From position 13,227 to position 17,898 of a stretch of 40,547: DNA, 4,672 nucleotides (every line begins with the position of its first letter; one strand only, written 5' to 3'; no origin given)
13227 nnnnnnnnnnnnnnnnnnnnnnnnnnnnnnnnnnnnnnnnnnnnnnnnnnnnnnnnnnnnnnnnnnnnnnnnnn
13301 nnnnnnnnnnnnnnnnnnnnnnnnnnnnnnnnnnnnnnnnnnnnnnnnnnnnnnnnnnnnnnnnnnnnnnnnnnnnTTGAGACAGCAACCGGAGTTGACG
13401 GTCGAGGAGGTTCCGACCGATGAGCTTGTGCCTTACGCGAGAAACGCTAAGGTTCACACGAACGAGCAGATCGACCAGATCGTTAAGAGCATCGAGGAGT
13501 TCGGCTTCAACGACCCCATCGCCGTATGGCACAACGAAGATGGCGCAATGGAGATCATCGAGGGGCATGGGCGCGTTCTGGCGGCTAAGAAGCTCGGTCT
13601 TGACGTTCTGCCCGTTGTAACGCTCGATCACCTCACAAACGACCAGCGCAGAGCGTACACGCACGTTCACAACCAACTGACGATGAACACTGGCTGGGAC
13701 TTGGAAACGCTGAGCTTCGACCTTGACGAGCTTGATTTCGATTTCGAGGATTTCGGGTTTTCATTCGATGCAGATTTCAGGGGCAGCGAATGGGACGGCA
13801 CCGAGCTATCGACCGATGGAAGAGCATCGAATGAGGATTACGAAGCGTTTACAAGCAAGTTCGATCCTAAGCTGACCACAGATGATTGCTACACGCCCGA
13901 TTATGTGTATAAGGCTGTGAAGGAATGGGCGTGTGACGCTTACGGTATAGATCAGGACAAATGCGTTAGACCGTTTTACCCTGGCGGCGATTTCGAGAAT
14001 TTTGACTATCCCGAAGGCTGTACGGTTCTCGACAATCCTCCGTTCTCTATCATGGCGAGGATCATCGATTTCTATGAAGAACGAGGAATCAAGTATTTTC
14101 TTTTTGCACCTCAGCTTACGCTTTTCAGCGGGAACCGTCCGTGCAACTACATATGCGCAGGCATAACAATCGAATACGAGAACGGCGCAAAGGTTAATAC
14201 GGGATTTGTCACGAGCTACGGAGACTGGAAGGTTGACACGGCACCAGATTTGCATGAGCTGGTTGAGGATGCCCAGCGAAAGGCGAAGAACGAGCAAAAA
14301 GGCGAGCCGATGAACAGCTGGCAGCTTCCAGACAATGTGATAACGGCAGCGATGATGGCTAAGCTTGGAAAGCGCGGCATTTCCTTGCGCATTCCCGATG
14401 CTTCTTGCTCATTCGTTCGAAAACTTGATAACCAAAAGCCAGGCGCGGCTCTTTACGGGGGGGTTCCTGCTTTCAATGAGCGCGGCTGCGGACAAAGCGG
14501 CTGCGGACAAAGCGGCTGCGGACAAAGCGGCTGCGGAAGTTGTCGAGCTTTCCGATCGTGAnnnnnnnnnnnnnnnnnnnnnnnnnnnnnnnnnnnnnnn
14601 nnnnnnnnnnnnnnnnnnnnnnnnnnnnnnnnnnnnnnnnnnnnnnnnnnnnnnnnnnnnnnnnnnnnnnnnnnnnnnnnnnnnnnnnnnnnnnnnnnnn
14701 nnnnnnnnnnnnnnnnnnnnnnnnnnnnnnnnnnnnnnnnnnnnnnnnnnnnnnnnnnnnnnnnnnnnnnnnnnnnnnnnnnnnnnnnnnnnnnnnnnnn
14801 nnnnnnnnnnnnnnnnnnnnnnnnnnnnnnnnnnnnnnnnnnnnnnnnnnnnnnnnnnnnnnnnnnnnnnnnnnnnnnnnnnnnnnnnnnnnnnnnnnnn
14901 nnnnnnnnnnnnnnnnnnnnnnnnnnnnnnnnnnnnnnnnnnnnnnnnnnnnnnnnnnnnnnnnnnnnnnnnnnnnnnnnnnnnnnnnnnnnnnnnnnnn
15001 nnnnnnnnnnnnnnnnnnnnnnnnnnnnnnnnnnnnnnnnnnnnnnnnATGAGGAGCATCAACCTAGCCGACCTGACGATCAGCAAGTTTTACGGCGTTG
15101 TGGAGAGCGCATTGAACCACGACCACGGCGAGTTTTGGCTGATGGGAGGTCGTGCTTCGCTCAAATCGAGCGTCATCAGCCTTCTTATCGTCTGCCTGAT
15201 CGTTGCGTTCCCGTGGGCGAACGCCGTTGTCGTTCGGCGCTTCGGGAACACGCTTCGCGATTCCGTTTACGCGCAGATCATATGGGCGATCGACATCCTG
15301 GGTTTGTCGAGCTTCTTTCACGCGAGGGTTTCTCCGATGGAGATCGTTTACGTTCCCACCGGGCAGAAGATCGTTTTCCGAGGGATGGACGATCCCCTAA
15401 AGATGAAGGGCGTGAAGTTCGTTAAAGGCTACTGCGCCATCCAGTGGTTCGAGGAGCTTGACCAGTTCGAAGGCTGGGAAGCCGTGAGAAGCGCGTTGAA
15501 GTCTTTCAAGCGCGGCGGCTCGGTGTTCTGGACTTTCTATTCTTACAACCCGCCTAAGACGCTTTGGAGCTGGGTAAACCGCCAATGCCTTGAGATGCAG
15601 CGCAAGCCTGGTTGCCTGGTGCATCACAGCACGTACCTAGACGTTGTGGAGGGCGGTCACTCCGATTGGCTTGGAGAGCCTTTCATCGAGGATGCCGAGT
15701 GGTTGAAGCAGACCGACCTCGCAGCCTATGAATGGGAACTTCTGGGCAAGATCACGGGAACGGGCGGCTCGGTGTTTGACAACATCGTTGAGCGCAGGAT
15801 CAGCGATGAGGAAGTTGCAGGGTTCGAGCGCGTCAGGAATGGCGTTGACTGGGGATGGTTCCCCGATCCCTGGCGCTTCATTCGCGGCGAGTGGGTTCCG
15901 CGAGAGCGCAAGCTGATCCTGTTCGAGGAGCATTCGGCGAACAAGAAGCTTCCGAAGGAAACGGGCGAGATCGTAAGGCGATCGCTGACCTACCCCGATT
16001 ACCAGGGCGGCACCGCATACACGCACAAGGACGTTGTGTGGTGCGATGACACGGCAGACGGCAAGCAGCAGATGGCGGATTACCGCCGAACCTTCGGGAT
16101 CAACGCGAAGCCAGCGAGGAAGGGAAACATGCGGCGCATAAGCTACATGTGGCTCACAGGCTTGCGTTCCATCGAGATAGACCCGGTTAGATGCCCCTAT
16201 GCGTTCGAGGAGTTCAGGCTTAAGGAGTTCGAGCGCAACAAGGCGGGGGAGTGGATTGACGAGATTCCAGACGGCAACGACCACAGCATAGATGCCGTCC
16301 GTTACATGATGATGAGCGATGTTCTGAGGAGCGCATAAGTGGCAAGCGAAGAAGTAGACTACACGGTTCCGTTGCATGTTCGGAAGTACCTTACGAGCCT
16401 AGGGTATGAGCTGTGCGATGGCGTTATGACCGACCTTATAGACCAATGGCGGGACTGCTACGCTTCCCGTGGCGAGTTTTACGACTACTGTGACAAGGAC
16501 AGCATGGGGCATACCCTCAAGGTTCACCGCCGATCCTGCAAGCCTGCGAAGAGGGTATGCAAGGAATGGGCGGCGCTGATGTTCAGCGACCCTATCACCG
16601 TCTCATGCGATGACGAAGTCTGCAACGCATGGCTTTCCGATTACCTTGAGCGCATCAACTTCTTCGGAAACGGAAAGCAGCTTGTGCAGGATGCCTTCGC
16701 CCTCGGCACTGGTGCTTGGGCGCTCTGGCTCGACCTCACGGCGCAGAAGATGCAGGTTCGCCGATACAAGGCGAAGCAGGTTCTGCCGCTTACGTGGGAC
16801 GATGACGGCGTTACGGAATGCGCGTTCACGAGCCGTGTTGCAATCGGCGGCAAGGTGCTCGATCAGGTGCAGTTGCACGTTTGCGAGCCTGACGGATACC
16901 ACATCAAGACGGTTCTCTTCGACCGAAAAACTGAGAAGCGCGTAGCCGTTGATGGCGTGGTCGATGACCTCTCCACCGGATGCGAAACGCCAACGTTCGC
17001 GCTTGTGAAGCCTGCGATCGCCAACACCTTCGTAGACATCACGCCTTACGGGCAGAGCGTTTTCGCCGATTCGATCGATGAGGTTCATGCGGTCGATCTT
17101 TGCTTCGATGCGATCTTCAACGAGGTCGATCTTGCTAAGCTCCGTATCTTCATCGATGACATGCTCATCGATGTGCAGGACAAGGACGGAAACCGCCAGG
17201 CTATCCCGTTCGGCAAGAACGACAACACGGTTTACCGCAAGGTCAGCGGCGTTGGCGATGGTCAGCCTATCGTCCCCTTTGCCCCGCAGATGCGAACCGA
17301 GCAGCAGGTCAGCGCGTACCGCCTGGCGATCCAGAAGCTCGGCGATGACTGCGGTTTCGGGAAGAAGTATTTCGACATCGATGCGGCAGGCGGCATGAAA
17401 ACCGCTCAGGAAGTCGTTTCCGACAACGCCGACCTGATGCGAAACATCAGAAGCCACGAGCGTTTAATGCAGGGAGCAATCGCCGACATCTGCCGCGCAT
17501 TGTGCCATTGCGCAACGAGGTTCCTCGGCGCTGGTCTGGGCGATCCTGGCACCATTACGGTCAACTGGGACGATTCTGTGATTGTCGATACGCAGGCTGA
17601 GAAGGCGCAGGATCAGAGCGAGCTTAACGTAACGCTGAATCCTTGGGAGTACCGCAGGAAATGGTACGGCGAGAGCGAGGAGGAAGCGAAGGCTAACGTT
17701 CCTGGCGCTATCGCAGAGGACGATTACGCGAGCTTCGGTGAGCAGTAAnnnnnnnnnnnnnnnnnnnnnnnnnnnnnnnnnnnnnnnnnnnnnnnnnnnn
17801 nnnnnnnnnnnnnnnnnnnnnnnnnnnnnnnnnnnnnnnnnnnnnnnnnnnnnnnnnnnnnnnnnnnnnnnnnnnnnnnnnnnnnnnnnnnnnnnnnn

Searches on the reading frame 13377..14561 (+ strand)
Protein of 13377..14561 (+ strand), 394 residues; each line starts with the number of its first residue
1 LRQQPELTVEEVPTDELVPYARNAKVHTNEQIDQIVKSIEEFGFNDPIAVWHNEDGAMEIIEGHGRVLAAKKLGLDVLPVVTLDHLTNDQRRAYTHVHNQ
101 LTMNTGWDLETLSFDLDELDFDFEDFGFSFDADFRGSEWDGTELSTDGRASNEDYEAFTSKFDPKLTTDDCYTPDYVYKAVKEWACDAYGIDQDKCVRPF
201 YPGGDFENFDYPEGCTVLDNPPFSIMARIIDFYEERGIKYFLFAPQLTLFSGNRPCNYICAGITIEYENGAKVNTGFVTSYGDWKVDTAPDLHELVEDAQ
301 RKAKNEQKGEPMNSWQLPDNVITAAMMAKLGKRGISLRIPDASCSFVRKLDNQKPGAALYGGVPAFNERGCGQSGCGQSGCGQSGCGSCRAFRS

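Call 16: search_protein_families(library=phrogs, proteins=[window:13377-14561:+], max_evalue=0.00001)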
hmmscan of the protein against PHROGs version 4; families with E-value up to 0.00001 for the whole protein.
window:13377-14561:+ (394 aa): 17 families
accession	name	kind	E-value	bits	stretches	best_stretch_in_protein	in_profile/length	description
phrog_21498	-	unknown function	3.1e-69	234.5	1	149-361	17-229/270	-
phrog_620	-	DNA, RNA and nucleotide metabolism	7e-40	138.4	1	3-130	3-128/217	ParB-like partition protein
phrog_498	-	other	1.4e-37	130.6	1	2-132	28-159/633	DNA methyltransferase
phrog_15396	-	DNA, RNA and nucleotide metabolism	2.7e-36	126.7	1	7-156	2-149/258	ParB-like partition nuclease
phrog_930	-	DNA, RNA and nucleotide metabolism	5.4e-24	86.3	1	7-129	5-125/223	ParB-like partition protein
phrog_940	-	DNA, RNA and nucleotide metabolism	1e-22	81.9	1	8-164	5-161/388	nuclease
phrog_8071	-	DNA, RNA and nucleotide metabolism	1.9e-22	81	1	6-131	4-124/389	ParB-like partition protein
phrog_9353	-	unknown function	1e-18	69.1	1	8-138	10-140/245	-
phrog_723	-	DNA, RNA and nucleotide metabolism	9.1e-16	59.3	1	4-131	8-135/223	ParB-like partition protein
phrog_4715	-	DNA, RNA and nucleotide metabolism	4.5e-14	52.7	1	7-91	145-229/630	ParB-like partition protein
phrog_18056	-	DNA, RNA and nucleotide metabolism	2.9e-10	40.6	1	9-100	3-89/387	ParB-like partition nuclease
phrog_7405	-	unknown function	7.7e-10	39.9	1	5-102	20-118/250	-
phrog_6218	-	DNA, RNA and nucleotide metabolism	1e-09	39.1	1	8-93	4-90/506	ParB-like partition protein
phrog_26387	-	DNA, RNA and nucleotide metabolism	1.1e-08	35.8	1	8-98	9-101/252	ParB-like partition nuclease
phrog_1033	-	DNA, RNA and nucleotide metabolism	4.8e-08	34.1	1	27-97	52-128/334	ParB-like partition protein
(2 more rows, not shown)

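Call 17: search_protein_families(library=pfam, proteins=[window:13377-14561:+], max_evalue=0.0001)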
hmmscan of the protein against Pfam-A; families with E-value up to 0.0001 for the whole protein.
window:13377-14561:+ (394 aa): 1 family
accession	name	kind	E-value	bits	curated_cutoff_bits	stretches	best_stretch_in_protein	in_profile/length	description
PF02195.25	ParB_N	-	2.7e-07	31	26.3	1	11-83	5-78/95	ParB N-terminal domain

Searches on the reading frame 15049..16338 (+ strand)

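Call 36: search_protein_families(library=pfam, proteins=[window:15049-16338:+], max_evalue=0.001)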
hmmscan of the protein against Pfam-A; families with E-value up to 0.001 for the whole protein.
window:15049-16338:+ (429 aa): 1 family
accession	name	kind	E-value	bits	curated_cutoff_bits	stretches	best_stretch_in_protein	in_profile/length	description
PF04466.19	Terminase_3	-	2.8e-33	115.6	23.2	1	31-234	7-201/201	Phage terminase large subunit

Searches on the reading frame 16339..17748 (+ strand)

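Call 36: search_protein_families(library=pfam, proteins=[window:16339-17748:+], max_evalue=0.001)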
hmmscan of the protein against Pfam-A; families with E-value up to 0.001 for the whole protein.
window:16339-17748:+ (469 aa): 1 family
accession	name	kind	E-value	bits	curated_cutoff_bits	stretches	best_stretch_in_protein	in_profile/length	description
PF05133.19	SPP1_portal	-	7.9e-13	48.6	25.5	1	34-164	15-141/416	Phage portal protein, SPP1 Gp6-like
